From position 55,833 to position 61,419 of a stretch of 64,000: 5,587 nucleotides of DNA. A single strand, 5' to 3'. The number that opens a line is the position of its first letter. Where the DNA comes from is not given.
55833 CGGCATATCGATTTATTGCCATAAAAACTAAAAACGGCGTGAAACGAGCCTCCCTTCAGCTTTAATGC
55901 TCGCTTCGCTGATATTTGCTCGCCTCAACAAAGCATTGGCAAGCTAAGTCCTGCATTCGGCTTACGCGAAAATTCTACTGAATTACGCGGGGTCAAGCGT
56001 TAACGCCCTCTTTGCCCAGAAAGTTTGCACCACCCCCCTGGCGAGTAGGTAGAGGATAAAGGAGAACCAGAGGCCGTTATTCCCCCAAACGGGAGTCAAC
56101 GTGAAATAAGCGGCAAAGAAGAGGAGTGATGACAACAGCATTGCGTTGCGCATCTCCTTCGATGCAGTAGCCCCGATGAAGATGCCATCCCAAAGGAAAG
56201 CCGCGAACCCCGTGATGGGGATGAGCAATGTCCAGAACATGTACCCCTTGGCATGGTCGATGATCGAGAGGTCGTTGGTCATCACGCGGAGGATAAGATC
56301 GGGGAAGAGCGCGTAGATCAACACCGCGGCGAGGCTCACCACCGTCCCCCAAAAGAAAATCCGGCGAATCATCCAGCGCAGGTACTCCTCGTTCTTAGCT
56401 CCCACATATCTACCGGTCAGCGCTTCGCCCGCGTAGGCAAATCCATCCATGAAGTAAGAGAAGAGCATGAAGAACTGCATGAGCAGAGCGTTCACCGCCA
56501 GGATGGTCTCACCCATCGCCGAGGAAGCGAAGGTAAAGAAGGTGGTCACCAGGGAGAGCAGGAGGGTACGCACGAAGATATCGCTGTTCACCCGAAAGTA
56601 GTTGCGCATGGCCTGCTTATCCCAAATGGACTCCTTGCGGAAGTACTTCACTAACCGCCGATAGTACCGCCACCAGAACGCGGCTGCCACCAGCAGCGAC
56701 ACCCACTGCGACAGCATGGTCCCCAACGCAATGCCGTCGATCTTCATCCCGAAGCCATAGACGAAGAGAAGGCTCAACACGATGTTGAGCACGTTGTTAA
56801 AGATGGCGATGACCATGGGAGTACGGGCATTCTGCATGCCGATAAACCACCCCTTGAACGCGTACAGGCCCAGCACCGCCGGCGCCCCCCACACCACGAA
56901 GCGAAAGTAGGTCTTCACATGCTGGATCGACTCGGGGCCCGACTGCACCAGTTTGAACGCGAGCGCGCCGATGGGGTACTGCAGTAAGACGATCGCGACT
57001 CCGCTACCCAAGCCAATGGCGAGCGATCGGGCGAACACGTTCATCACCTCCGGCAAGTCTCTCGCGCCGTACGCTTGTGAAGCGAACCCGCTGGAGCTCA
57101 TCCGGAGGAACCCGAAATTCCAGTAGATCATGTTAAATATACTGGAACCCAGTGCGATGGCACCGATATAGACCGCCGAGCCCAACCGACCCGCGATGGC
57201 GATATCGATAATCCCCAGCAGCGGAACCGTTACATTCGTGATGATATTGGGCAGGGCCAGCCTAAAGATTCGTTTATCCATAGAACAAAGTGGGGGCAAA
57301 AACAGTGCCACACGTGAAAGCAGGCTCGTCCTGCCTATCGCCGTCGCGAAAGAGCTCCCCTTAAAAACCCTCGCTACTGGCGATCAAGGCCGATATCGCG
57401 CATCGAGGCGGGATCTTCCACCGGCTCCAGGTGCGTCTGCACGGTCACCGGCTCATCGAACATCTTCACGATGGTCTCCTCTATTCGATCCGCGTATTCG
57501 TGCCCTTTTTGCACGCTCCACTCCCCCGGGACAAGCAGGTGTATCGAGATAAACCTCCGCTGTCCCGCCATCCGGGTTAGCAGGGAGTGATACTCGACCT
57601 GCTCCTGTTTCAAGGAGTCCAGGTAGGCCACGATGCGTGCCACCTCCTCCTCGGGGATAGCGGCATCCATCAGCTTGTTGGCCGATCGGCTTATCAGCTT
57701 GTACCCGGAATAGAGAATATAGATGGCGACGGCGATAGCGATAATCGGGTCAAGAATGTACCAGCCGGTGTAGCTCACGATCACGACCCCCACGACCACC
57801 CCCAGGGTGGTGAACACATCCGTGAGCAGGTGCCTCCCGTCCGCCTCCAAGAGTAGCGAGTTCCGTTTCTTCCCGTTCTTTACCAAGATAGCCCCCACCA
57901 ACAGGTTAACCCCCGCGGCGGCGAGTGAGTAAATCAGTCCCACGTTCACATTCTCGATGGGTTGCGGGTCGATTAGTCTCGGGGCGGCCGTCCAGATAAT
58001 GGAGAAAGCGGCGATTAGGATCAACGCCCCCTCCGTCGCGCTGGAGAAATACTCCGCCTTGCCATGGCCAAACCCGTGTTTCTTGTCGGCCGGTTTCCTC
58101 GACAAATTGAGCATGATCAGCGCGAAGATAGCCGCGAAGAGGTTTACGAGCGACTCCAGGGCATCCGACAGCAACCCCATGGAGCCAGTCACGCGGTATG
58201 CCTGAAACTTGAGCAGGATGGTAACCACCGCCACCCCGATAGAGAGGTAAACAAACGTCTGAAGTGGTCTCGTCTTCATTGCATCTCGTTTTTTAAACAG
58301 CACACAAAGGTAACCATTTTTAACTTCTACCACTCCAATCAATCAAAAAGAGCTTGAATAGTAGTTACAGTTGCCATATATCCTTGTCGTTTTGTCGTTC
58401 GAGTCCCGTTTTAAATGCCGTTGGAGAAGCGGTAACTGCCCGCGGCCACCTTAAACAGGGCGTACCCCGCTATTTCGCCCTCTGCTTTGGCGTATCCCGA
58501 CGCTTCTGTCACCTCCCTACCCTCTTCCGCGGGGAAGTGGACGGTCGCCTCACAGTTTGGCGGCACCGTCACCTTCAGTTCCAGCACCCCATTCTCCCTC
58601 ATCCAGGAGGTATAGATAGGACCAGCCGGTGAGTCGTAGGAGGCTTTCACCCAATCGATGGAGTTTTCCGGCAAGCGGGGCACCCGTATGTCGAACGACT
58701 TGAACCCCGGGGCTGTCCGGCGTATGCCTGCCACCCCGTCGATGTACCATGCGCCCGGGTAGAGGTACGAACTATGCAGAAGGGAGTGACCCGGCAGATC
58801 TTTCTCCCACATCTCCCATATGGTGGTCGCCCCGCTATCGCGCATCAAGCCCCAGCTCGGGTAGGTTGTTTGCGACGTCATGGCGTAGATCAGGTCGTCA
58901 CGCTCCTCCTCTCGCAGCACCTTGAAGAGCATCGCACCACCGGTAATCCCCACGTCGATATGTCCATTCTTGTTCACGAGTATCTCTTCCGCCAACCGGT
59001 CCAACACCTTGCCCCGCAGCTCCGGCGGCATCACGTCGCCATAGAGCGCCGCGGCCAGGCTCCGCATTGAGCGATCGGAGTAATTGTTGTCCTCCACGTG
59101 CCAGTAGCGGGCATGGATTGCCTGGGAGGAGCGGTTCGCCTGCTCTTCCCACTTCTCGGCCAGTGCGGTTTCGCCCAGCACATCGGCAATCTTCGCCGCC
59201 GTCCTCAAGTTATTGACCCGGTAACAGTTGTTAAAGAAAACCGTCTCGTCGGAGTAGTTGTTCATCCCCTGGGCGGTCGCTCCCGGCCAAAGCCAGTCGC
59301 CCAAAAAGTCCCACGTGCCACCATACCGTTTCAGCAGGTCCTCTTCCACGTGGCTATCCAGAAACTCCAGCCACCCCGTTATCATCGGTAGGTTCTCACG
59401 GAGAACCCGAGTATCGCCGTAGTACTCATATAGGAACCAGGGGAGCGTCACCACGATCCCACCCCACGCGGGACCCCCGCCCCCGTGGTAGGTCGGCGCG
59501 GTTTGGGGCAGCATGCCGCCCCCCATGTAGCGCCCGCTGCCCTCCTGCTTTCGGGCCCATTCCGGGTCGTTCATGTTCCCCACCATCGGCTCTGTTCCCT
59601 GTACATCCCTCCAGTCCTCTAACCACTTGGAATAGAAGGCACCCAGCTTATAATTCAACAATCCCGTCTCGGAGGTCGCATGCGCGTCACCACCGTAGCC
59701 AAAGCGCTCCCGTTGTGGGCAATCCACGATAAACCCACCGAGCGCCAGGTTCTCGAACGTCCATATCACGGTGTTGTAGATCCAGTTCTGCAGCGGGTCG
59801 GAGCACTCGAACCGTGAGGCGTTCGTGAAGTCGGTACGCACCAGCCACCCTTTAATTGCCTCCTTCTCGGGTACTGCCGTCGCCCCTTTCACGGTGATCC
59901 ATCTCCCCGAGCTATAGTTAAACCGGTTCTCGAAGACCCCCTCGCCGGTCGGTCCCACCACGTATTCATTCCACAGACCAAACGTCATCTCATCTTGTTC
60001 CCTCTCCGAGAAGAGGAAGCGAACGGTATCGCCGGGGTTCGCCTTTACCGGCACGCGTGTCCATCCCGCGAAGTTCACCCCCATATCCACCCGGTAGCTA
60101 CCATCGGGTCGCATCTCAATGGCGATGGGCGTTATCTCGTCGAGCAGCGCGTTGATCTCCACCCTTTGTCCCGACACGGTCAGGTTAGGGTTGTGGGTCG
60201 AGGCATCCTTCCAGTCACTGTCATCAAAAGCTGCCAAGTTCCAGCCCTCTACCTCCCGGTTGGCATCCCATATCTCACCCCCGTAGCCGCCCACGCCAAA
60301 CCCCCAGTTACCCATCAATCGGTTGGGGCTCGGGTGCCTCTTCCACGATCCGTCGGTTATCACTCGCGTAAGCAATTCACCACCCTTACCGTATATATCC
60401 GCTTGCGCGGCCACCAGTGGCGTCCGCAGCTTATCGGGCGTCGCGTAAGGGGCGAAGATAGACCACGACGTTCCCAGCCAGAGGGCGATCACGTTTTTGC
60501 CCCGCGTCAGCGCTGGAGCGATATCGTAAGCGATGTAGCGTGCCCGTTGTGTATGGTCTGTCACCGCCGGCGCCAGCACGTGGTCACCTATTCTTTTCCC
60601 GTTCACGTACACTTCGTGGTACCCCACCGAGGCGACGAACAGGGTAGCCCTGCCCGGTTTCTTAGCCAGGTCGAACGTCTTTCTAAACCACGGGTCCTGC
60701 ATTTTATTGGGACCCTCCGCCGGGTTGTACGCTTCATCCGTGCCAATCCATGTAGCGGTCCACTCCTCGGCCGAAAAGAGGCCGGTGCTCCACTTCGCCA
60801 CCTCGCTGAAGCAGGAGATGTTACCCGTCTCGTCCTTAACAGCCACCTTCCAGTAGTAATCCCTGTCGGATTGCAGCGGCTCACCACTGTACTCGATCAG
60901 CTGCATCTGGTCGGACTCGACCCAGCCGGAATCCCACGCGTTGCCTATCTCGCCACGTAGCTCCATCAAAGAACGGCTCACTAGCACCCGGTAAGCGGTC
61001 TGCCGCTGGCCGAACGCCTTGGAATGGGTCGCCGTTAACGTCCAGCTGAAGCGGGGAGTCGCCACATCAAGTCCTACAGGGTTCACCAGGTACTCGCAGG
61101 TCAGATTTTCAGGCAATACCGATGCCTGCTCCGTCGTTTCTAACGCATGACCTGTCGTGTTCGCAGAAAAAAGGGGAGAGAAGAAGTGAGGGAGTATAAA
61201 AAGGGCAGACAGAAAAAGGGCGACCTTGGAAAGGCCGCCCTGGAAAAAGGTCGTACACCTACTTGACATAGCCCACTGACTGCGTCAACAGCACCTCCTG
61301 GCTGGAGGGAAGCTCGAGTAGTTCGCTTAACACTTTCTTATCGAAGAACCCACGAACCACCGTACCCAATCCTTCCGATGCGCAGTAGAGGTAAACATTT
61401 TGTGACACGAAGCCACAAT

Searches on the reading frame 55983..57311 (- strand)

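Call 47: search_protein_families(library=pfam, proteins=[window:55983-57311:-], max_evalue=0.00001)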
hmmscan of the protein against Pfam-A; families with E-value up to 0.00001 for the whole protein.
window:55983-57311:- (442 aa): 2 families
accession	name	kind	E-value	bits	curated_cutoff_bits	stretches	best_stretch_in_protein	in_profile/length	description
PF01554.23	MatE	-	5.2e-40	137.2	24.9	2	21-181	1-160/161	MatE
PF03023.19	MurJ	-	6.1e-08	32.1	27.4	1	97-233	285-414/451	Lipid II flippase MurJ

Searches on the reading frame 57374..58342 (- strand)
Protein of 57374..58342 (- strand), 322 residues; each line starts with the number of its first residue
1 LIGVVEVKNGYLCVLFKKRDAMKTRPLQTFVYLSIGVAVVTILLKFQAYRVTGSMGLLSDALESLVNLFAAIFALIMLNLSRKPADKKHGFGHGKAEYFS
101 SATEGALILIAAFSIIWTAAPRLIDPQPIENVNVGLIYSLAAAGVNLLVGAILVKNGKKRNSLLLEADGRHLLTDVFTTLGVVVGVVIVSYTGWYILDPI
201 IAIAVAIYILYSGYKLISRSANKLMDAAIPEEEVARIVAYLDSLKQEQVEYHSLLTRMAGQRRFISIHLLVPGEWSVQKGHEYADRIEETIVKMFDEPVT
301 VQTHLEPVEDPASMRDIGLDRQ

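Call 47: search_protein_families(library=pfam, proteins=[window:57374-58342:-], max_evalue=0.00001)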
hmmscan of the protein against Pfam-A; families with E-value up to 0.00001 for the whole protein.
window:57374-58342:- (322 aa): 2 families
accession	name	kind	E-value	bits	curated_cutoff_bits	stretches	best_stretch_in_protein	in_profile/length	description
PF01545.26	Cation_efflux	-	2.1e-47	161.9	26.6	1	32-225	2-198/198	Cation efflux family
PF16916.11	ZT_dimer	-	5.2e-18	65.3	26.7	1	230-307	2-77/78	Dimerisation domain of Zinc Transporter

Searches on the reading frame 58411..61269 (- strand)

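Call 47: search_protein_families(library=pfam, proteins=[window:58411-61269:-], max_evalue=0.00001)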
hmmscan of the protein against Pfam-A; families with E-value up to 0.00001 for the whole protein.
window:58411-61269:- (952 aa): 5 families
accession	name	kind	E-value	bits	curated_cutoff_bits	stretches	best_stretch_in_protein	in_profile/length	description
PF17389.8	Bac_rhamnosid6H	-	3.7e-76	257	24.5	1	484-842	3-335/339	Bacterial alpha-L-rhamnosidase 6 hairpin glycosidase domain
PF25788.1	Ig_Rha78A_N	-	1e-33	116.1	27.4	1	53-165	1-104/105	Rha78A-like, N-terminal immunoglobulin domain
PF08531.16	Bac_rhamnosid_N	-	1.9e-31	109.6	25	1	203-361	1-155/172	Alpha-L-rhamnosidase N-terminal domain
PF17390.7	Bac_rhamnosid_C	-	3.4e-18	65.7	22.1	1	848-924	1-75/78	Bacterial alpha-L-rhamnosidase C-terminal domain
PF05592.18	Bac_rhamnosid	-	9.6e-10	38.7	22.2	1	388-477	4-101/102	Bacterial alpha-L-rhamnosidase concanavalin-like domain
